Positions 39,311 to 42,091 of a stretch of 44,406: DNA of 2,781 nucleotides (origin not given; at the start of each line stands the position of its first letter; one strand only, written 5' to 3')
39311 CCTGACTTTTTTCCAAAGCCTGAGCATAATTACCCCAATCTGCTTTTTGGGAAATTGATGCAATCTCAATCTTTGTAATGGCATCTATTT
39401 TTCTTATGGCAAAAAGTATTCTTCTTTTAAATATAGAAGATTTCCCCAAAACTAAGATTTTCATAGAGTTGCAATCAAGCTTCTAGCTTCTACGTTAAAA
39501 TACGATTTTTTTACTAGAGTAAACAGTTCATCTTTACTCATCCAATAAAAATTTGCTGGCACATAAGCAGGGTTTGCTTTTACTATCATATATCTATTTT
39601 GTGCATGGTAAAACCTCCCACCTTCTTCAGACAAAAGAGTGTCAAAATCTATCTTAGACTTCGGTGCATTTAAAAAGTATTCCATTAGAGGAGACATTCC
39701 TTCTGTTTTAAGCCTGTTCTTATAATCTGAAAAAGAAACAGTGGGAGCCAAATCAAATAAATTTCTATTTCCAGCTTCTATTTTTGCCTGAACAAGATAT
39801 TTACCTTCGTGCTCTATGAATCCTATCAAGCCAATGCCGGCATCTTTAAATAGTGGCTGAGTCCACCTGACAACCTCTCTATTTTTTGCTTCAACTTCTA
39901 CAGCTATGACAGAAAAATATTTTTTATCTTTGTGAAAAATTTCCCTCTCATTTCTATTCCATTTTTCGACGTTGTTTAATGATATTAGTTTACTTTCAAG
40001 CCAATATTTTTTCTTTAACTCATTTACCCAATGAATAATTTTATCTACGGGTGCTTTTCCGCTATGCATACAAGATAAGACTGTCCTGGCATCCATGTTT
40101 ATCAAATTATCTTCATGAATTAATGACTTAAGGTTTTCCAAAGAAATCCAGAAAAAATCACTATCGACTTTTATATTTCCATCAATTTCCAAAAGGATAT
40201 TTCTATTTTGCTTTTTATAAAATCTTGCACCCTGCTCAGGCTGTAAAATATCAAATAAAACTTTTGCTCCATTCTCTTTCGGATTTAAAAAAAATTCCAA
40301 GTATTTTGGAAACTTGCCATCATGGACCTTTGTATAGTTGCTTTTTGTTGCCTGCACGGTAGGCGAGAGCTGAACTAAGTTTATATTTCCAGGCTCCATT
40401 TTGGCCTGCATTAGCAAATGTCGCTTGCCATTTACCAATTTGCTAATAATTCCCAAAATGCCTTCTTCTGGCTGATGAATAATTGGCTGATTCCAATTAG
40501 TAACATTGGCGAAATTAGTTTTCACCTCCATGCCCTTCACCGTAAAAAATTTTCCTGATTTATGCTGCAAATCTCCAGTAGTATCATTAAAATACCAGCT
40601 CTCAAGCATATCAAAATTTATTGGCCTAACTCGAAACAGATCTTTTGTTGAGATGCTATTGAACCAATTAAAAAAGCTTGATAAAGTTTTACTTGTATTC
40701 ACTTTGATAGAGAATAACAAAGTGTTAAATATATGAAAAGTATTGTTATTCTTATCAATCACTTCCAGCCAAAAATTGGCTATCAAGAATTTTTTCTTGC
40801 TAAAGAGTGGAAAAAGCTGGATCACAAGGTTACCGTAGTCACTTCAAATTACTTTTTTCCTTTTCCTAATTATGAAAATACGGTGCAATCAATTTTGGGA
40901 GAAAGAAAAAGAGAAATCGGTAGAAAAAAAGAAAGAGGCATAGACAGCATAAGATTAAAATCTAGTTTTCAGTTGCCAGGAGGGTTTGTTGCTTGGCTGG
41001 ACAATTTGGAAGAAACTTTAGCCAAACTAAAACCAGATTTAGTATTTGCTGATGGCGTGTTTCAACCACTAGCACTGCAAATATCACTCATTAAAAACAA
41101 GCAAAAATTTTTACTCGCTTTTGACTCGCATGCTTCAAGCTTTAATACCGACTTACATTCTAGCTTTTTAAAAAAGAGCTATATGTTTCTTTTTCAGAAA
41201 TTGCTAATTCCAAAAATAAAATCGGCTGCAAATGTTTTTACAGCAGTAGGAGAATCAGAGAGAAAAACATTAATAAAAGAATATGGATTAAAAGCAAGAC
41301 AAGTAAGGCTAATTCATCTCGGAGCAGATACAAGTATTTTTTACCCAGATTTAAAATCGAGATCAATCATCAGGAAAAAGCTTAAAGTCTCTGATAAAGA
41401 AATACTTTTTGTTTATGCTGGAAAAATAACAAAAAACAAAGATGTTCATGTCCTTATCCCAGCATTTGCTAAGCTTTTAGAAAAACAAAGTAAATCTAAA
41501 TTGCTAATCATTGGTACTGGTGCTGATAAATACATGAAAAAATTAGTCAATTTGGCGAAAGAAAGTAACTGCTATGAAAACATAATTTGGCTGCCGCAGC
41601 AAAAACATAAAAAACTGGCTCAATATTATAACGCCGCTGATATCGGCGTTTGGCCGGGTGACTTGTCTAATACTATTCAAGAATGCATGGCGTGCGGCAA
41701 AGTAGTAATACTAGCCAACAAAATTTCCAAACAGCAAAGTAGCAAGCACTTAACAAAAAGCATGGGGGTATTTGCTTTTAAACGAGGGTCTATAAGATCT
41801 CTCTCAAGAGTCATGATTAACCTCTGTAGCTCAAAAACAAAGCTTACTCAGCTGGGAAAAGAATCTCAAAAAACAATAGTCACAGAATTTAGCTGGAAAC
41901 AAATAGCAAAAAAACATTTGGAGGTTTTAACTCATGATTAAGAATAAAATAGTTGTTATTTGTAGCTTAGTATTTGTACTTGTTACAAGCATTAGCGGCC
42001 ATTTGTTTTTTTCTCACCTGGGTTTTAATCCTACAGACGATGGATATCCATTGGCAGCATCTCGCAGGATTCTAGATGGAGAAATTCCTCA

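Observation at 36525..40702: Antibiotic-type 2,6-dideoxyhexose cassette embedded in a cell-surface glycan locus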

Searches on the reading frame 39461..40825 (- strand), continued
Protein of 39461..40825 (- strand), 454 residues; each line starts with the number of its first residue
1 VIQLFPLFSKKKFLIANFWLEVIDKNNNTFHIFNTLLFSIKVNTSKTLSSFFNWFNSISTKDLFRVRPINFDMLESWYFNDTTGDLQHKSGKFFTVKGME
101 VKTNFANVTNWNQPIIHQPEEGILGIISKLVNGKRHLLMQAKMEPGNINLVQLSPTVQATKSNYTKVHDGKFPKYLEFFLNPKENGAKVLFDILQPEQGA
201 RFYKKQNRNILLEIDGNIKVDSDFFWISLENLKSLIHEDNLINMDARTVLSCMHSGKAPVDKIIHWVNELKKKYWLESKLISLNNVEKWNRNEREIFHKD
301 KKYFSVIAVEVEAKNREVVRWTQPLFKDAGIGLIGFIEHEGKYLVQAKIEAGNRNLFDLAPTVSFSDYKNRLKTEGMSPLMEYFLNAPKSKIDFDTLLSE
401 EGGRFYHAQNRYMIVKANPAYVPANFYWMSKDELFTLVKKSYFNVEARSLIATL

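Call 28: find_encoding_contigs(protein=P0063, flank=10000, max_places=3)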
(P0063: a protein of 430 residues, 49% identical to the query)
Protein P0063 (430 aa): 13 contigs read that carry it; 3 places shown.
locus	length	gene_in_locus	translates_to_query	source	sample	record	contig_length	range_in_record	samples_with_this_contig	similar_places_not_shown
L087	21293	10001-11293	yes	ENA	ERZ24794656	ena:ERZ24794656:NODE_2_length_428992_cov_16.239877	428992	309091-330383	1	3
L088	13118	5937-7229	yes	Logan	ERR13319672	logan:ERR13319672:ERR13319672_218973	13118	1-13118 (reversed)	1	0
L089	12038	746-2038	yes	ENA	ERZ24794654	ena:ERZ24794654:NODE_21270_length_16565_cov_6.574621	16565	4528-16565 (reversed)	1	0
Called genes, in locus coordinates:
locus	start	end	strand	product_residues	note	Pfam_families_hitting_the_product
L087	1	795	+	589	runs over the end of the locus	-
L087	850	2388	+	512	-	PF02310:B12-binding, PF04055:Radical_SAM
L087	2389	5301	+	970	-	PF02543:Carbam_trans_N, PF00814:TsaD (faint), PF16861:Carbam_trans_C, PF04055:Radical_SAM, PF13186:SPASM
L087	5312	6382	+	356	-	-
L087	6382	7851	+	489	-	PF02310:B12-binding, PF04055:Radical_SAM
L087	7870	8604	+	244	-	PF13847:Methyltransf_31, PF08241:Methyltransf_11, PF08242:Methyltransf_12, PF13649:Methyltransf_25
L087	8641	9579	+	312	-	PF00535:Glycos_transf_2, PF13641:Glyco_tranf_2_3 (weak)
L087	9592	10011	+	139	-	PF05523:FdtA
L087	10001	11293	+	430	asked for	PF03559:Hexose_dehydrat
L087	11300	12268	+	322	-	PF01408:GFO_IDH_MocA, PF22725:GFO_IDH_MocA_C3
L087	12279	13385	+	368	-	PF01041:DegT_DnrJ_EryC1, PF01053:Cys_Met_Meta_PP (weak), PF00266:Aminotran_5 (faint)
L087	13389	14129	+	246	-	PF01209:Ubie_methyltran (weak), PF05148:Methyltransf_8 (weak), PF13489:Methyltransf_23, PF02353:CMAS (weak), PF13847:Methyltransf_31, PF08241:Methyltransf_11, PF08242:Methyltransf_12, PF13649:Methyltransf_25, +1 more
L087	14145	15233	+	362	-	PF13231:PMT_2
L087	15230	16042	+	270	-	PF02353:CMAS, PF13489:Methyltransf_23, PF13847:Methyltransf_31, PF08241:Methyltransf_11, PF08242:Methyltransf_12, PF13649:Methyltransf_25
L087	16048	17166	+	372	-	PF13231:PMT_2 (weak)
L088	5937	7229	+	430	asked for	PF03559:Hexose_dehydrat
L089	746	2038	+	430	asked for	PF03559:Hexose_dehydrat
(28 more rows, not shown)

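Call 52: search_solved_structures(query=L001:2232-3272:-, max_evalue=1e-15)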
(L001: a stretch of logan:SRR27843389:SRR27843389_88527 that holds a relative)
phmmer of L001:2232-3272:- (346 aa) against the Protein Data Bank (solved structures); distinct sequences matched with E-value up to 1e-15: 26.
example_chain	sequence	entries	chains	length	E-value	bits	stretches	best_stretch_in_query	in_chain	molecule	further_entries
9rl0_E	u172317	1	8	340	3.5e-49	171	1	1-336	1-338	CDP-tyvelose 2-epimerase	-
1orr_A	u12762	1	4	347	4.3e-43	150.9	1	2-335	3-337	CDP-tyvelose-2-epimerase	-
2hun_A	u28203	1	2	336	7.4e-32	114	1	1-339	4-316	336aa long hypothetical dTDP-glucose 4,6-dehydratase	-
4zrm_A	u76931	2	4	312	1.2e-29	106.7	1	1-336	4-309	UDP-glucose 4-epimerase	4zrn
2p5u_A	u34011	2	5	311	3.4e-27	98.7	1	1-329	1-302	UDP-glucose 4-epimerase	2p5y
6wjb_A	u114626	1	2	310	3.7e-24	88.7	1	2-313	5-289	NAD-dependent epimerase/dehydratase family protein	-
6wj9_A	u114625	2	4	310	5.2e-24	88.2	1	2-313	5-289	NAD-dependent epimerase/dehydratase family protein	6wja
6bi4_A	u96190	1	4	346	3.5e-23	85.5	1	1-343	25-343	dTDP-glucose 4,6-dehydratase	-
6bwl_A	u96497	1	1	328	2.4e-22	82.7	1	1-336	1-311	Pal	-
8du1_A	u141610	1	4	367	6e-22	81.4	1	3-338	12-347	dTDP-glucose 4,6-dehydratase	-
4gll_A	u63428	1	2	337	1.6e-20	76.7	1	2-337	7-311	UDP-glucuronic acid decarboxylase 1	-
2b69_A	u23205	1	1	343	1.8e-20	76.6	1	2-337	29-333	UDP-glucuronate decarboxylase 1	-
4m55_A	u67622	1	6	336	4.4e-20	75.3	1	2-337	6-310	UDP-glucuronic acid decarboxylase 1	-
4lk3_A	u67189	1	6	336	5.1e-20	75.1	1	2-337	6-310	UDP-glucuronic acid decarboxylase 1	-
6pmh_A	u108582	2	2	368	1.8e-19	73.3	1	3-343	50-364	UDP-glucose 4-epimerase related protein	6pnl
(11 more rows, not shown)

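Call 66: search_protein_representatives(protein=P0001)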
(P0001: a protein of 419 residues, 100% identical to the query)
Query: 419 residues. Proteins with E-value up to 0.001 (for the whole library): 1653; up to 1e-10: 1210; up to 1e-30: 606. The best 150 are listed.
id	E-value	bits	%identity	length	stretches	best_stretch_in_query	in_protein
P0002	2.2e-155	534.2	56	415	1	10-419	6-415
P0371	1.5e-112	393.2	51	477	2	14-230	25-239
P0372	4.5e-110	385.0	47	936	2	14-222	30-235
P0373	1.2e-107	377.0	50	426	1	29-416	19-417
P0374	6.1e-105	368.1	47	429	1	13-418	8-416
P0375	1.6e-104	366.7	44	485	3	6-219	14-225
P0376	1.7e-103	363.4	46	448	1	8-418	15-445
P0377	2.4e-103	362.8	47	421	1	18-418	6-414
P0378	2.0e-101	356.5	40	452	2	39-298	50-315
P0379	3.2e-101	355.8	46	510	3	6-225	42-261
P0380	4.4e-101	355.4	44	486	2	8-218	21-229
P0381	1.9e-100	353.3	47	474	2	8-220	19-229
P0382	1.2e-98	347.3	46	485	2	19-219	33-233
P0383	2.2e-98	346.5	46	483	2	15-219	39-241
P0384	2.9e-98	346.1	43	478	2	16-234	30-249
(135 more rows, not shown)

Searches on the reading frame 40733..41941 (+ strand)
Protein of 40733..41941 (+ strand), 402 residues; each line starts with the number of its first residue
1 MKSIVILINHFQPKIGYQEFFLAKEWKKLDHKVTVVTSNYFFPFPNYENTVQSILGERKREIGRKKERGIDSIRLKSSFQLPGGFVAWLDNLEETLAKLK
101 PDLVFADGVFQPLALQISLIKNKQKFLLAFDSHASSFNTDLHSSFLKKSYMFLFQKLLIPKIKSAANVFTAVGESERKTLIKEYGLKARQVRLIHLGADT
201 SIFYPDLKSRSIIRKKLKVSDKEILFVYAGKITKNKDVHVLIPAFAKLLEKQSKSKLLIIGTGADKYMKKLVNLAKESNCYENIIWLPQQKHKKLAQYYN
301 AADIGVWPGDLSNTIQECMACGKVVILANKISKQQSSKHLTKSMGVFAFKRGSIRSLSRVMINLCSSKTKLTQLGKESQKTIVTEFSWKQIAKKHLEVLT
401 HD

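Call 4: search_protein_families(library=pfam, proteins=[window:40733-41941:+], max_evalue=0.01)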
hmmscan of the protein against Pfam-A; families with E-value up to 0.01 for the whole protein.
window:40733-41941:+ (402 aa): 4 families
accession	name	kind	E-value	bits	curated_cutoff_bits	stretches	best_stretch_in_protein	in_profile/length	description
PF00534.26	Glycos_transf_1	-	9.6e-20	71.2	26.4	1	210-380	2-171/172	Glycosyl transferases group 1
PF13692.12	Glyco_trans_1_4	-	9.6e-16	58.8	27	1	225-330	3-108/142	Glycosyl transferases group 1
PF13439.12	Glyco_transf_4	-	2.8e-10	40.9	28.5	1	22-201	11-169/170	Glycosyltransferase Family 4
PF13579.12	Glyco_trans_4_4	-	2.6e-05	25.1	29.7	1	22-197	10-158/158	Glycosyl transferase 4-like domain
